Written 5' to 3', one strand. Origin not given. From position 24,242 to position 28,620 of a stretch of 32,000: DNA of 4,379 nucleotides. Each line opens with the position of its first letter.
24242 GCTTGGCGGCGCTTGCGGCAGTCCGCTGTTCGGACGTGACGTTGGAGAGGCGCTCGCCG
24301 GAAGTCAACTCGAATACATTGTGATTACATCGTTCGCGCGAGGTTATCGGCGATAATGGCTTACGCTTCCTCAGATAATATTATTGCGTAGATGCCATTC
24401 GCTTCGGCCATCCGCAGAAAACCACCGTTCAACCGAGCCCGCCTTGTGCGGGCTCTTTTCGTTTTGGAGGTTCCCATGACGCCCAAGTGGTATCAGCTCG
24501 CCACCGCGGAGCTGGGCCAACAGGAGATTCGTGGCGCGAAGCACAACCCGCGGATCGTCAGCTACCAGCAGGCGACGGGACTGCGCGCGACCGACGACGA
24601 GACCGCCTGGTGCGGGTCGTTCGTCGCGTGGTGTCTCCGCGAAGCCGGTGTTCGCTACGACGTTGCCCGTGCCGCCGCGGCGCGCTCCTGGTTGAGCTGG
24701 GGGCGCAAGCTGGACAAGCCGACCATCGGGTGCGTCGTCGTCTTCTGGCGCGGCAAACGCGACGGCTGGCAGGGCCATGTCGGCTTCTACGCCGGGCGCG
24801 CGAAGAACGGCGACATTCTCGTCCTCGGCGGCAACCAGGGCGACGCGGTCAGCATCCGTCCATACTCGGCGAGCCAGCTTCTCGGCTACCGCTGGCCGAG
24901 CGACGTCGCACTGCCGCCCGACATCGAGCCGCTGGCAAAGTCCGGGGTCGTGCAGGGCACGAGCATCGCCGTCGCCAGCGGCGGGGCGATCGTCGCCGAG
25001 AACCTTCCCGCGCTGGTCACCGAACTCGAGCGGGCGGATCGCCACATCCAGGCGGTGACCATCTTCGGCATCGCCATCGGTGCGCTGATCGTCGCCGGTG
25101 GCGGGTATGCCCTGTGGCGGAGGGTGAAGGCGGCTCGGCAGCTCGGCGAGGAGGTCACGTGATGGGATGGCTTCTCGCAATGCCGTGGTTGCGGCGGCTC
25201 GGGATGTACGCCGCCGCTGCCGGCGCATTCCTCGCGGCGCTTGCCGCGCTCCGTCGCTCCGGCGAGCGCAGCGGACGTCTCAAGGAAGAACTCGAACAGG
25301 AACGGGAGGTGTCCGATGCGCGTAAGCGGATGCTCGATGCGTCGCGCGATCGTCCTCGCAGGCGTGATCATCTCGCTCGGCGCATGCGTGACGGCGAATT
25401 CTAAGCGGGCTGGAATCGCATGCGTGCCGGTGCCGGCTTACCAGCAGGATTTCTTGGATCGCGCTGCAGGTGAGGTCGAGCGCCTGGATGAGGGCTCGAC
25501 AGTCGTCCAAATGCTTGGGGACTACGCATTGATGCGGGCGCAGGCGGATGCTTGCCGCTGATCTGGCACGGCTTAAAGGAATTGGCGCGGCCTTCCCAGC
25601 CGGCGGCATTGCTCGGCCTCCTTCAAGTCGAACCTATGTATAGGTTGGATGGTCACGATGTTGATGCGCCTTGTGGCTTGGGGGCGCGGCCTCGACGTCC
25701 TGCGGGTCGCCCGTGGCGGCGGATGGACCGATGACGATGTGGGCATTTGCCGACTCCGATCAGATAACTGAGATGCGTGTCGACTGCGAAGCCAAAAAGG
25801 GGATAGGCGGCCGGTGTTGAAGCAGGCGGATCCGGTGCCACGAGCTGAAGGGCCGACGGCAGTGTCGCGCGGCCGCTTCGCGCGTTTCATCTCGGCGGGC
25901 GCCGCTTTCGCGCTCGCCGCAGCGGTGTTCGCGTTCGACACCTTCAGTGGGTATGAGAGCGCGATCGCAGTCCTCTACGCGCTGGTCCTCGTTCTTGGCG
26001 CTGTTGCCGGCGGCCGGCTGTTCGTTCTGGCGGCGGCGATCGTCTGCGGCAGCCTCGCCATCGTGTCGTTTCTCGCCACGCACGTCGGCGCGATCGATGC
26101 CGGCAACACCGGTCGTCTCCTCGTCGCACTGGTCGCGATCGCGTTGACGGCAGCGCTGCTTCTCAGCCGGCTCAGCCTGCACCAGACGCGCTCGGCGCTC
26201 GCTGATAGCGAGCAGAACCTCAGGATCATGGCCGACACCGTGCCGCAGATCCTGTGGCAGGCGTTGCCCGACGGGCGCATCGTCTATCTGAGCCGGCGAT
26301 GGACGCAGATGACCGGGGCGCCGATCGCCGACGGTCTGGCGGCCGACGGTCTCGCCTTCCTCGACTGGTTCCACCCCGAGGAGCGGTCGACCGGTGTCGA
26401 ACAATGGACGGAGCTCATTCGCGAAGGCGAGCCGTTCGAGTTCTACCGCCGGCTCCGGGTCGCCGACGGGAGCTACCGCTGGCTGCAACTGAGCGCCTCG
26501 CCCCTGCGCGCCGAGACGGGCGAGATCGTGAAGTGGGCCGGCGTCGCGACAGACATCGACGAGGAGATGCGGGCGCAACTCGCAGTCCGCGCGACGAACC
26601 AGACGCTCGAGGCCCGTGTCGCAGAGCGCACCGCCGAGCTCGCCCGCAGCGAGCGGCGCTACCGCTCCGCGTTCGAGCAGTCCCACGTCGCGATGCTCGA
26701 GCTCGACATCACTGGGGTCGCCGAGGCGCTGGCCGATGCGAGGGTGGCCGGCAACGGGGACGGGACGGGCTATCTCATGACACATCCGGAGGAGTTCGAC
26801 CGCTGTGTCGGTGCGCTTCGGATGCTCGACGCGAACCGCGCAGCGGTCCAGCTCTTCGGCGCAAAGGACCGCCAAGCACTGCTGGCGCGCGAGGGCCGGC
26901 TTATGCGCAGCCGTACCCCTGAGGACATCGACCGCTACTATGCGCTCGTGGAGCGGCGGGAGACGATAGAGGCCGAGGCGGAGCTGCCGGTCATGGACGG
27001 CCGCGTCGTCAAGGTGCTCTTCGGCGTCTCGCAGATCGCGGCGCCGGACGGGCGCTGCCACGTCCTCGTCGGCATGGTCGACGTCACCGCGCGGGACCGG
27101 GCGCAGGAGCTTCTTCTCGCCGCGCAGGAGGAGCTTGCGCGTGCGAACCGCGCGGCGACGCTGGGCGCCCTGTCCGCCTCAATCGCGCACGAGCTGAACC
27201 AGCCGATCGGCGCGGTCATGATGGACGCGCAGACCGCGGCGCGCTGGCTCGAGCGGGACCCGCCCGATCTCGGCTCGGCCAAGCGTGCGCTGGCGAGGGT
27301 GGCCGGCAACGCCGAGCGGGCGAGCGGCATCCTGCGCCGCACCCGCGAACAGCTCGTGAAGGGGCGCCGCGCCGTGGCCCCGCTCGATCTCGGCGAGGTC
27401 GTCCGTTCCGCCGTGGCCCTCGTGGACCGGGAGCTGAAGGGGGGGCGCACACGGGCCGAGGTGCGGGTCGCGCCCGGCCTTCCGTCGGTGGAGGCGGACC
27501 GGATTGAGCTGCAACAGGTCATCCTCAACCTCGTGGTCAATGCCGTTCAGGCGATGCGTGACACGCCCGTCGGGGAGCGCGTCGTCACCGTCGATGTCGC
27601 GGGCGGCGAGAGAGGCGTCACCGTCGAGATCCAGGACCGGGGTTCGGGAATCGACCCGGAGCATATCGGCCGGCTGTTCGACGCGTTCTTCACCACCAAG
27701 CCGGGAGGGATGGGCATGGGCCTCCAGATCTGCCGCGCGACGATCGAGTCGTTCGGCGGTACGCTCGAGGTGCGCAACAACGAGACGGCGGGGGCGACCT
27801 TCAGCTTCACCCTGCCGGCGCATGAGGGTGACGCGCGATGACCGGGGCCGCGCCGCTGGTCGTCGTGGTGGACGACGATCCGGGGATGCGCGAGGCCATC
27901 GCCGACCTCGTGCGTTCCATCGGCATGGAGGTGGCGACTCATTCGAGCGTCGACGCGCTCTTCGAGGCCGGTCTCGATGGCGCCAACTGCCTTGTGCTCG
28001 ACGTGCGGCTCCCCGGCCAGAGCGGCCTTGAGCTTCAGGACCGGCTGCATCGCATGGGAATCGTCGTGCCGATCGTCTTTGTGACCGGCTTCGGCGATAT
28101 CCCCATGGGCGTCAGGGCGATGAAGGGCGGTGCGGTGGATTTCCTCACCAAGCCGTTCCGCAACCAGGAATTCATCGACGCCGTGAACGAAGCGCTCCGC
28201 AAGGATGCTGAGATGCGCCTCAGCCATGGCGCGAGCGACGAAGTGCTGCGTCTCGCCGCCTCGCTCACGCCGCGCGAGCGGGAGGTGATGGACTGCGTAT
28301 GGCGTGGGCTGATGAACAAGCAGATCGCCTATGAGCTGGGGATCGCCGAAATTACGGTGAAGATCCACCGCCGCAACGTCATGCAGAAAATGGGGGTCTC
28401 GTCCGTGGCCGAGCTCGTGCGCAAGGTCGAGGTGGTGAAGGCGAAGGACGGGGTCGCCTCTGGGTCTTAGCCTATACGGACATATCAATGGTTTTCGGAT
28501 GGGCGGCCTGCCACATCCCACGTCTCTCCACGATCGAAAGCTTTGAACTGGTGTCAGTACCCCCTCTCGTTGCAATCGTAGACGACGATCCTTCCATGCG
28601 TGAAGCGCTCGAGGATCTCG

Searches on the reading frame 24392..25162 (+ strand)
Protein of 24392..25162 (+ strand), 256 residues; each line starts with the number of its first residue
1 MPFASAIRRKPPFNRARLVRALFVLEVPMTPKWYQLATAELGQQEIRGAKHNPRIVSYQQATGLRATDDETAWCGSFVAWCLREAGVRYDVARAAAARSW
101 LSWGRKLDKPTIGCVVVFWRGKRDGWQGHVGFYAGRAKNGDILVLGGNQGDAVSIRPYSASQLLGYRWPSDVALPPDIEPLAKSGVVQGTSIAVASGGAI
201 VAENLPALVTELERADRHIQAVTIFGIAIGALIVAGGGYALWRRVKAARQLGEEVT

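Call 9: search_protein_families(library=pfam, proteins=[window:24392-25162:+], max_evalue=0.001)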
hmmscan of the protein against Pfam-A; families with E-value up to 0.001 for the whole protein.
window:24392-25162:+ (256 aa): 1 family
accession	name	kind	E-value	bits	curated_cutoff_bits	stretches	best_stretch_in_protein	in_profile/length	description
PF05257.22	CHAP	-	2.7e-08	34.6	26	1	68-148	3-81/81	CHAP domain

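Call 35: find_related_loci(query=window:24392-25162:+, collection=viral_contigs, flank=7000)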
Query window:24392-25162:+ (256 aa) in viral_contigs; peptide patterns used: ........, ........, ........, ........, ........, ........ (x = any residue, [..] = any of these).
74 stretches matched a pattern; 57 encode a relative of the query (tblastn E <= 1e-3); 57 distinct loci.
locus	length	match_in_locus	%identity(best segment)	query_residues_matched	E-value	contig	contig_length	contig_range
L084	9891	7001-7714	70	18-255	1e-105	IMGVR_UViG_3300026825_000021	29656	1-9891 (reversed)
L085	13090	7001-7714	70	18-255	2e-104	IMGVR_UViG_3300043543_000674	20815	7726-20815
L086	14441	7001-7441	52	27-184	1e-46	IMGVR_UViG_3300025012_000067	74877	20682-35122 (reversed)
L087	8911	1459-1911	48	9-169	2e-42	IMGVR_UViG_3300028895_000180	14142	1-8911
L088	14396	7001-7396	53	33-167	2e-42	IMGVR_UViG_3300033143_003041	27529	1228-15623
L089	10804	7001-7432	45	31-174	2e-40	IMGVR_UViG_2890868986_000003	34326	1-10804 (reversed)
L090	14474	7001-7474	47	13-168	1e-38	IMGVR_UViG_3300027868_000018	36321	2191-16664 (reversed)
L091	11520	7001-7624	43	27-250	9e-38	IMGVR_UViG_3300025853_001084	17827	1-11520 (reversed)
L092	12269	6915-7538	43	27-250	9e-38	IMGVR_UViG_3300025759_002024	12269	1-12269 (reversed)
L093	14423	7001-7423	49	33-174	8e-38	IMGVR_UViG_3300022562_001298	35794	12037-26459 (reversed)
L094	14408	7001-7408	46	34-172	7e-37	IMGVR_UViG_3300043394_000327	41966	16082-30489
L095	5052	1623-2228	44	34-250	4e-36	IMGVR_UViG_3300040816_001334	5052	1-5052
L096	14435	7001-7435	46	32-174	1e-35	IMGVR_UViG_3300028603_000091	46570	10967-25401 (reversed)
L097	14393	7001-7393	47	34-167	3e-35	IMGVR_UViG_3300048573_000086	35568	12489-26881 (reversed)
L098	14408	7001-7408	46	34-172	7e-37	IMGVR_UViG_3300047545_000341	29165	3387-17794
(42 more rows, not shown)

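Call 76: search_protein_families(library=pfam, proteins=[L085:8172-11519:-, L085:11528-13009:-, L084:8698-9891:-, L084:8178-8747:+], max_evalue=0.001)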
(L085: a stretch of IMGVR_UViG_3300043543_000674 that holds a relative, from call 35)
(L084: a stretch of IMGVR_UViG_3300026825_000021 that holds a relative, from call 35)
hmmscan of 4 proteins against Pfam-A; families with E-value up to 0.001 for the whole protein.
L085:8172-11519:- (1115 aa): 2 families
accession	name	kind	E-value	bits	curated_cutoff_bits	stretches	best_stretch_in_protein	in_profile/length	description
PF18731.6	HEPN_Swt1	-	4.9e-35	120.7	27.5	1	11-124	1-115/115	Swt1-like HEPN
PF04465.17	DUF499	-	2.6e-30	105.4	23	1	292-814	25-558/1024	Protein of unknown function (DUF499)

L085:11528-13009:- (493 aa): 0 families

L084:8698-9891:- (397 aa): 2 families
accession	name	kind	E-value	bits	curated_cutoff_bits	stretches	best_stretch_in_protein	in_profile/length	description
PF18062.7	RE_AspBHI_N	-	2.6e-63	213.4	27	1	31-213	4-184/185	Restriction endonuclease AspBHI N-terminal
PF04471.18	Mrr_cat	-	1.7e-13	51.1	21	1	254-370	6-114/115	Restriction endonuclease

L084:8178-8747:+ (189 aa): 1 family
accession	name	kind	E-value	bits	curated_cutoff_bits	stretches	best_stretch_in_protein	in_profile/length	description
PF03852.21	Vsr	-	1.4e-31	108.6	27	1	27-98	1-72/74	DNA mismatch endonuclease Vsr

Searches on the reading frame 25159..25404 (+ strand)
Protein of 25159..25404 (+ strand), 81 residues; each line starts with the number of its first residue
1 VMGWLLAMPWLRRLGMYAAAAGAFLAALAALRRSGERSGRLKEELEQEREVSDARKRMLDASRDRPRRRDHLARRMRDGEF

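Call 107: search_protein_families(library=phrogs, proteins=[window:25159-25404:+], max_evalue=0.001)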
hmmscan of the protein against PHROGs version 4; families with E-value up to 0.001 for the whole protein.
window:25159-25404:+ (81 aa): 2 families
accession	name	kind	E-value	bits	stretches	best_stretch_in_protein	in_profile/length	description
phrog_27122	-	unknown function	3e-16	60.5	1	2-81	1-83/83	-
phrog_1026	-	lysis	9.7e-05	23.6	1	13-62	6-55/85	Rz-like spanin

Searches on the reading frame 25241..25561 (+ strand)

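Call 71: search_protein_families(library=pfam, proteins=[window:25241-25561:+], max_evalue=0.01)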
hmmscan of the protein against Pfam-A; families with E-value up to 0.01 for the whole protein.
window:25241-25561:+ (106 aa): 0 families

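Call 107: search_protein_families(library=phrogs, proteins=[window:25241-25561:+], max_evalue=0.001)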
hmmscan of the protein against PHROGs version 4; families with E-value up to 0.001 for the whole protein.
window:25241-25561:+ (106 aa): 1 family
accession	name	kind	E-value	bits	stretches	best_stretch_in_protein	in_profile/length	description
phrog_26778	-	unknown function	5.3e-09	36.9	1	43-106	3-65/65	-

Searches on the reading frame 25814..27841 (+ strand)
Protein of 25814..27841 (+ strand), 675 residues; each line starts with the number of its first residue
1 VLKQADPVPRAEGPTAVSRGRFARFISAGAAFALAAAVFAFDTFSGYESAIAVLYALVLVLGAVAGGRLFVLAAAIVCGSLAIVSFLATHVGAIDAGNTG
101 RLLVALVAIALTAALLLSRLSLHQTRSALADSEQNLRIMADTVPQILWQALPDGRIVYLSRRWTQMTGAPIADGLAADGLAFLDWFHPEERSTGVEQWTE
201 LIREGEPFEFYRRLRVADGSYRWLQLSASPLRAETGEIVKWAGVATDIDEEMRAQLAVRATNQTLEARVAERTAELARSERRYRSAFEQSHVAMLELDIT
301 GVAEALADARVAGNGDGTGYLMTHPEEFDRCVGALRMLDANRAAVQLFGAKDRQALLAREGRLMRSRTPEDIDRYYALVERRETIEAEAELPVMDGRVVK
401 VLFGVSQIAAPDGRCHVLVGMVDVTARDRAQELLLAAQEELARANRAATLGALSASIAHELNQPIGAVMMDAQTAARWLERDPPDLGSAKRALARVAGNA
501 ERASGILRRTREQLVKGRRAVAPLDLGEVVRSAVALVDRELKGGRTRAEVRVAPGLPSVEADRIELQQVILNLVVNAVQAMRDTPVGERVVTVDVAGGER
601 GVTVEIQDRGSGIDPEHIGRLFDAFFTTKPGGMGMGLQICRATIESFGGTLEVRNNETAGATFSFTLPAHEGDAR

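Call 73: search_protein_families(library=pfam, proteins=[window:25814-27841:+], max_evalue=0.001)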
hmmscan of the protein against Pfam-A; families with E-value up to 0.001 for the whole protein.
window:25814-27841:+ (675 aa): 9 families
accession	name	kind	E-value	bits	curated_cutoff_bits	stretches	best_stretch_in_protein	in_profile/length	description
PF02518.31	HATPase_c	-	7e-25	88.1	26.4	1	562-669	2-109/111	Histidine kinase-, DNA gyrase B-, and HSP90-like ATPase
PF00989.32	PAS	-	2.1e-14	53.9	22.6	1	139-248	6-113/113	PAS fold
PF08447.18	PAS_3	-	2e-13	50.8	25.6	1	156-245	1-89/89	PAS fold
PF08448.16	PAS_4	-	2.3e-12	47.5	23.1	1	144-251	5-108/110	PAS fold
PF13426.13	PAS_9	-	1.7e-11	44.7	27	1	151-249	8-102/103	PAS domain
PF13188.13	PAS_8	-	4.6e-09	36.3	21.8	0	136-193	3-56/65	PAS domain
PF13581.12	HATPase_c_2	-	2.4e-05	24.8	27.4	1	565-646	31-111/127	Histidine kinase-like ATPase domain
PF14501.12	HATPase_c_5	-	8.4e-05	22.9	22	1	564-658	4-93/102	GHKL domain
PF00512.31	HisKA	-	0.00016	22.1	26.9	1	451-510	3-57/66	His Kinase A (phospho-acceptor) domain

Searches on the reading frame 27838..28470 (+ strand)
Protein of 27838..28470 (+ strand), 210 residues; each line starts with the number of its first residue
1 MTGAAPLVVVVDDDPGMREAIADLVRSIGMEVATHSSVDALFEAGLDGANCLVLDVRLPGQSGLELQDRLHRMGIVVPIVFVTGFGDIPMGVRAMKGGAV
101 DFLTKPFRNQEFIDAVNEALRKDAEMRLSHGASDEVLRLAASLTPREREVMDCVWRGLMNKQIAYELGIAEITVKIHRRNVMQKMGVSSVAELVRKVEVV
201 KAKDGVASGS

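Call 73: search_protein_families(library=pfam, proteins=[window:27838-28470:+], max_evalue=0.001)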
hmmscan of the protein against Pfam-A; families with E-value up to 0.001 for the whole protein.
window:27838-28470:+ (210 aa): 4 families
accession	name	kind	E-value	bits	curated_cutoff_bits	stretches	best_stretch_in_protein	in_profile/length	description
PF00072.30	Response_reg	-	1.3e-23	83.7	30.2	1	8-116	1-110/111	Response regulator receiver domain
PF00196.25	GerE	-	1.2e-22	79.7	23.5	1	142-196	2-56/57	Bacterial regulatory proteins, luxR family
PF08281.18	Sigma70_r4_2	-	0.00032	20.7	25.7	1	134-185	2-54/54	Sigma-70, region 4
PF04545.22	Sigma70_r4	-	0.00062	19.7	24.1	0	141-185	3-48/50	Sigma-70, region 4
